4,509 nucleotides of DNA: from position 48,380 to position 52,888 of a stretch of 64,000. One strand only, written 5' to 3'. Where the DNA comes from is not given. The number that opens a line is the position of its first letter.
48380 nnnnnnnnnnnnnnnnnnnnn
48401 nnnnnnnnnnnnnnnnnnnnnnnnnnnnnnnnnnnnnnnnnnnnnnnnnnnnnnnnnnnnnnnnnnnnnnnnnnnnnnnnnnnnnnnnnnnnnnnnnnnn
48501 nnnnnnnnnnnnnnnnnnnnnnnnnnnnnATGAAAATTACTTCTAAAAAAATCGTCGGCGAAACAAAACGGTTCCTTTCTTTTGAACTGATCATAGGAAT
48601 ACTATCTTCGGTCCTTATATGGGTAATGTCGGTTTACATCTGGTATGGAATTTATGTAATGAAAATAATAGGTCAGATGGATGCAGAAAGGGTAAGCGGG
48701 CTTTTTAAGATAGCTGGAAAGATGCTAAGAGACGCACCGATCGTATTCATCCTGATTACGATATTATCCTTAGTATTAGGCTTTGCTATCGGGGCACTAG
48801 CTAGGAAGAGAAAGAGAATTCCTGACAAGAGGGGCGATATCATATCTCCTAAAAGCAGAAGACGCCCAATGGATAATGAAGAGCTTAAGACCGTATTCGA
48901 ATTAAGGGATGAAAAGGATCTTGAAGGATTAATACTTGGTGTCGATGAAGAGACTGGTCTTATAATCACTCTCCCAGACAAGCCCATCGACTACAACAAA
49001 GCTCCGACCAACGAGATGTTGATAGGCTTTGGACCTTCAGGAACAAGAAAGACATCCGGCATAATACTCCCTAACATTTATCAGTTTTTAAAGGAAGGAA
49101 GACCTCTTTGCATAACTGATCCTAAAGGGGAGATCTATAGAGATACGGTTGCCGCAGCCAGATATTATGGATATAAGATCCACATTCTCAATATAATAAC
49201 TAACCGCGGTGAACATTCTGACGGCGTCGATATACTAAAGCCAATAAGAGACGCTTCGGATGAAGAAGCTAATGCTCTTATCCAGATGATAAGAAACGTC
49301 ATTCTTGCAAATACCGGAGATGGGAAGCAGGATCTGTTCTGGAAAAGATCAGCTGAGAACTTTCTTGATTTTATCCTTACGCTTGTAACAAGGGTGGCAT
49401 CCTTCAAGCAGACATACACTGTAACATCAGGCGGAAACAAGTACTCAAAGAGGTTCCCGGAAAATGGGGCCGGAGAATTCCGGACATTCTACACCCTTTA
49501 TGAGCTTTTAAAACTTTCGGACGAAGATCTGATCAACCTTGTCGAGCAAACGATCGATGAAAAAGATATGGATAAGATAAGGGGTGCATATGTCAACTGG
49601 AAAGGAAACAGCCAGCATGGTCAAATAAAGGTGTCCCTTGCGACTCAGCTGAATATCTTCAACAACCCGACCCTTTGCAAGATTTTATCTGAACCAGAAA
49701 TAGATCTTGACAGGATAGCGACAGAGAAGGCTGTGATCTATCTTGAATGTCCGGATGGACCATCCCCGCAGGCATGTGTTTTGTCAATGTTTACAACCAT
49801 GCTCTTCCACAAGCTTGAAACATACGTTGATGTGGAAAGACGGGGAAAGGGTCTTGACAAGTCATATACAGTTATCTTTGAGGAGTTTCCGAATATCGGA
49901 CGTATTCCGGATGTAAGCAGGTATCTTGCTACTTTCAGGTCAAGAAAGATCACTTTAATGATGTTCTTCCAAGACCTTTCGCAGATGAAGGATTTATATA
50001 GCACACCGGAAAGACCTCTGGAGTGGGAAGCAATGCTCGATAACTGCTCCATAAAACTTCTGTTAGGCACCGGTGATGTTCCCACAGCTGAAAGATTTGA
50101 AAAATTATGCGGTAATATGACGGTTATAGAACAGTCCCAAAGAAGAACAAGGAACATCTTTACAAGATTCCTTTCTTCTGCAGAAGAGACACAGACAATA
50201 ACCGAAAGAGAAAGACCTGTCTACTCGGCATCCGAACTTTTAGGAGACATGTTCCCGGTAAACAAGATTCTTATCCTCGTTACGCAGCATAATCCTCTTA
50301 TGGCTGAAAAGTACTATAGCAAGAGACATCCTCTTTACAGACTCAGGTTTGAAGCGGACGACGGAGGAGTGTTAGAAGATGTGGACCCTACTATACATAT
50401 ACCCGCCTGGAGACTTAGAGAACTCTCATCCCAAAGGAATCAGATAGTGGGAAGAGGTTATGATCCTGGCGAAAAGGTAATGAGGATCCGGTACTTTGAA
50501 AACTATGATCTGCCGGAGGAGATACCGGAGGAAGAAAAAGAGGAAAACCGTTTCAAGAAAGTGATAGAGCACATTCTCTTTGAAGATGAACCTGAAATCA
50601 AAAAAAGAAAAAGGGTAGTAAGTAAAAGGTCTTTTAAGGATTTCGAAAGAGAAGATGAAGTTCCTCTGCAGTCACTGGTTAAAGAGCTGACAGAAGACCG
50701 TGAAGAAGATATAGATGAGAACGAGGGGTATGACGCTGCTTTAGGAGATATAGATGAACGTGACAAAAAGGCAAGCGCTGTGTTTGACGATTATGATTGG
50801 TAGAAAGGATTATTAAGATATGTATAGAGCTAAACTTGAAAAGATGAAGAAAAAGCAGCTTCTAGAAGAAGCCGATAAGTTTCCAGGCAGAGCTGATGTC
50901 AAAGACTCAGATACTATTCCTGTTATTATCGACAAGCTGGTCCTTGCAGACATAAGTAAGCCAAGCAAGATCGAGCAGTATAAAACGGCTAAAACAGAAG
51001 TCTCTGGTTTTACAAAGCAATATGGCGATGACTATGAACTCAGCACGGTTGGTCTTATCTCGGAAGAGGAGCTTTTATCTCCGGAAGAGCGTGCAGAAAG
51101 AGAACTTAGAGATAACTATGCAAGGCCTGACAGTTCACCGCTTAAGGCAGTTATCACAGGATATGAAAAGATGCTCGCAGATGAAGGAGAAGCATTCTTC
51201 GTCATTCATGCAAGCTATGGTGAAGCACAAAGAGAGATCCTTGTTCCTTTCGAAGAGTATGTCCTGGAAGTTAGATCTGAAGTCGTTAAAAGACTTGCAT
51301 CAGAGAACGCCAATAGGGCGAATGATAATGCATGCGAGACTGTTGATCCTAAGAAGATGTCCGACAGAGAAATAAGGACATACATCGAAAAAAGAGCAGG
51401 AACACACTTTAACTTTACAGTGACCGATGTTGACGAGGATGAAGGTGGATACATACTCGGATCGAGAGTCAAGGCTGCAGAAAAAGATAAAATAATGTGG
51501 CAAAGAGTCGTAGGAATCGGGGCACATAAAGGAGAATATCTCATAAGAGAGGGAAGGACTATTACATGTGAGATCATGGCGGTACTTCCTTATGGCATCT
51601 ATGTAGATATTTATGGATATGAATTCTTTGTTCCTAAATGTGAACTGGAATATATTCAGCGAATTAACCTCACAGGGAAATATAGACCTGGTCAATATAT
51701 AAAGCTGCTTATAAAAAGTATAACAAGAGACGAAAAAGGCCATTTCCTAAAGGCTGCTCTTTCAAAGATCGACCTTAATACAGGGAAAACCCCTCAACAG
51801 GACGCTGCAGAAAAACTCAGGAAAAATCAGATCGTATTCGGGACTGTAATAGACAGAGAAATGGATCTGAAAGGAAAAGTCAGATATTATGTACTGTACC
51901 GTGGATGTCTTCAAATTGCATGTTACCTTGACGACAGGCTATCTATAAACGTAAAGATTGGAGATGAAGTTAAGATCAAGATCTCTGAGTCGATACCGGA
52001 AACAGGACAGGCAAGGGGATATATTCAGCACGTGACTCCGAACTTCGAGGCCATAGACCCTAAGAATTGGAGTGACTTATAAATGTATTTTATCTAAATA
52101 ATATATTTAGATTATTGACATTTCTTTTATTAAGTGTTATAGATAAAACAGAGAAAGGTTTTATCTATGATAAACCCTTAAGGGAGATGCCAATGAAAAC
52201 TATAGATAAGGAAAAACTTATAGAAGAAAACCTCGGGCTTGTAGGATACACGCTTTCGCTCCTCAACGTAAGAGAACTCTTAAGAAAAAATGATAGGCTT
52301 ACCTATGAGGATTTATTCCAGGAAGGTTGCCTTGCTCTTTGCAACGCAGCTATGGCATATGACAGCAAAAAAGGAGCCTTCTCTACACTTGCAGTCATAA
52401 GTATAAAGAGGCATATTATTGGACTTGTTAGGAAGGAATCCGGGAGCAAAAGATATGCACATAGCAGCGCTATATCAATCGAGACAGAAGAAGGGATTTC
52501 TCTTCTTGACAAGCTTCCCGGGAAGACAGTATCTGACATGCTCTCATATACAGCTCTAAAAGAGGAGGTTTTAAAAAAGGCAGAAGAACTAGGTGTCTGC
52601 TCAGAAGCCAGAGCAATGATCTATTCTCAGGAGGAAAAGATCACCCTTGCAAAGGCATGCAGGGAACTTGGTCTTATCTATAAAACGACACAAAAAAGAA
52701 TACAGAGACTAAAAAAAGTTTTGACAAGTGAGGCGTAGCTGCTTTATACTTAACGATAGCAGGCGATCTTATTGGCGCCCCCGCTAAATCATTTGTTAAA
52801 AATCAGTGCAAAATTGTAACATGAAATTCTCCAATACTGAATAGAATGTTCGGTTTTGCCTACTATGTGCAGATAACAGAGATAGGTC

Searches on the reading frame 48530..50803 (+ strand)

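Call 17: search_protein_families(library=pfam, proteins=[window:48530-50803:+], max_evalue=0.001)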
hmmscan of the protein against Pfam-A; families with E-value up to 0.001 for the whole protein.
window:48530-50803:+ (757 aa): 3 families
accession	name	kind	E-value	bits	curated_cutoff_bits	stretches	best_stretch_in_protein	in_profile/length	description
PF02534.20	T4SS-DNA_transf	-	6.1e-34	118.1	20.1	1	156-596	39-446/468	Type IV secretory system Conjugative DNA transfer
PF12696.13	TraG-D_C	-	1.1e-22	80.7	22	1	448-571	4-122/126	TraM recognition site of TraD and TraG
PF10412.15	TrwB_AAD_bind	-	3.1e-08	33.3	20.5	1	449-538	249-334/387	Type IV secretion-system coupling protein DNA-binding domain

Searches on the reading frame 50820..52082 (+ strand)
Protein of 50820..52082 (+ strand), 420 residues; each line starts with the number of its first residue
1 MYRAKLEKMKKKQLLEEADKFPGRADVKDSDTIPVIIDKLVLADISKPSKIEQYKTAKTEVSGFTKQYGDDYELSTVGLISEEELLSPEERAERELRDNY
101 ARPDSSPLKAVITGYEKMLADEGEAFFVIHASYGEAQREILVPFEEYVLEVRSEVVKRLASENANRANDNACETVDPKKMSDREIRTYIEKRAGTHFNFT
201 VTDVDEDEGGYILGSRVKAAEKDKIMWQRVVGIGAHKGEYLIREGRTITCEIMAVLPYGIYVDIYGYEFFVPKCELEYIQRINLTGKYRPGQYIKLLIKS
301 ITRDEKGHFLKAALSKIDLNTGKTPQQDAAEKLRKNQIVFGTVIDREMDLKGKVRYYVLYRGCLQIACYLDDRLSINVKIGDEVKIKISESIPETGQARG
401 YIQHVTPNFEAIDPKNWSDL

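Call 17: search_protein_families(library=pfam, proteins=[window:50820-52082:+], max_evalue=0.001)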
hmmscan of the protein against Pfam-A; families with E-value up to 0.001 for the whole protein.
window:50820-52082:+ (420 aa): 1 family
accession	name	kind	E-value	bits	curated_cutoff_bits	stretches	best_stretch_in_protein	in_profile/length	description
PF00575.29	S1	-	1.4e-06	29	22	0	243-308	3-69/74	S1 RNA binding domain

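Call 42: search_protein_families(library=ncbifam, proteins=[window:50820-52082:+], max_evalue=0.01)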
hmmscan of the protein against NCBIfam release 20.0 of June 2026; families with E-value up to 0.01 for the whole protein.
window:50820-52082:+ (420 aa): 4 families
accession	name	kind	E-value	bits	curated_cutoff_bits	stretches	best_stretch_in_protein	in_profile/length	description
NF000907.0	PRK00087.1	equivalog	1.1e-06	27.2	624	1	242-344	476-572/671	bifunctional 4-hydroxy-3-methylbut-2-enyl diphosphate reductase/30S ribosomal protein S1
NF005208.0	PRK06676.1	equivalog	4.2e-06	26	368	1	188-343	145-286/391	30S ribosomal protein S1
NF010379.0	PRK13806.1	equivalog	3.2e-05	22.8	648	1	189-344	155-301/491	30S ribosomal protein S1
NF004956.0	PRK06299.1-6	equivalog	0.0061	15.2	711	1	191-311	155-265/554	30S ribosomal protein S1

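Call 73: search_protein_families(library=phrogs, proteins=[window:50820-52082:+], max_evalue=0.01)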
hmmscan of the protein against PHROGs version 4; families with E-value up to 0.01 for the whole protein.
window:50820-52082:+ (420 aa): 0 families

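Call 84: search_solved_structures(query=window:50820-52082:+, max_evalue=1)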
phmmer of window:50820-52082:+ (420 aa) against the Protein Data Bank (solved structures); distinct sequences matched with E-value up to 1: 2.
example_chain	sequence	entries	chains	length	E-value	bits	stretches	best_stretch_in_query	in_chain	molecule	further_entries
1wi5_A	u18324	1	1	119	0.31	13.1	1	242-304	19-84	RRP5 protein homolog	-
5x8p_8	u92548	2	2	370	0.66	12.1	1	244-308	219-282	30S ribosomal protein S1, chloroplastic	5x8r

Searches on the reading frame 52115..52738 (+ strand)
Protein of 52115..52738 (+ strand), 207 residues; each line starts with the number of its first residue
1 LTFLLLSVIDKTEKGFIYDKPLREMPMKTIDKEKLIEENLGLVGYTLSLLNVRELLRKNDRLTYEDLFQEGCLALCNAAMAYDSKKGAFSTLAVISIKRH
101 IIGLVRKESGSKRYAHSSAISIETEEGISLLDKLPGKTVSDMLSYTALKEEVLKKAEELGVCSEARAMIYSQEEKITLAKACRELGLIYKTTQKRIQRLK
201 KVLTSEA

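Call 43: search_protein_families(library=pfam, proteins=[window:52115-52738:+], max_evalue=0.01)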
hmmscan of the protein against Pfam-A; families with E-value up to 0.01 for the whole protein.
window:52115-52738:+ (207 aa): 1 family
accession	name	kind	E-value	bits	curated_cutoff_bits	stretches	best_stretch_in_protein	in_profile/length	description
PF04542.20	Sigma70_r2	-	1.5e-08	34.8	24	1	58-109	17-69/71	Sigma-70 region 2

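Call 73: search_protein_families(library=phrogs, proteins=[window:52115-52738:+], max_evalue=0.01)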
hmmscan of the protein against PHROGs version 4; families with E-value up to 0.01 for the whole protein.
window:52115-52738:+ (207 aa): 2 families
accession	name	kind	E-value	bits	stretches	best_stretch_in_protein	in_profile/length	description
phrog_351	-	transcription regulation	1.8e-15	57.6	1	32-151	505-617/928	RNA polymerase sigma factor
phrog_1740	-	transcription regulation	0.00024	20.7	1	29-203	55-212/567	RNA polymerase sigma factor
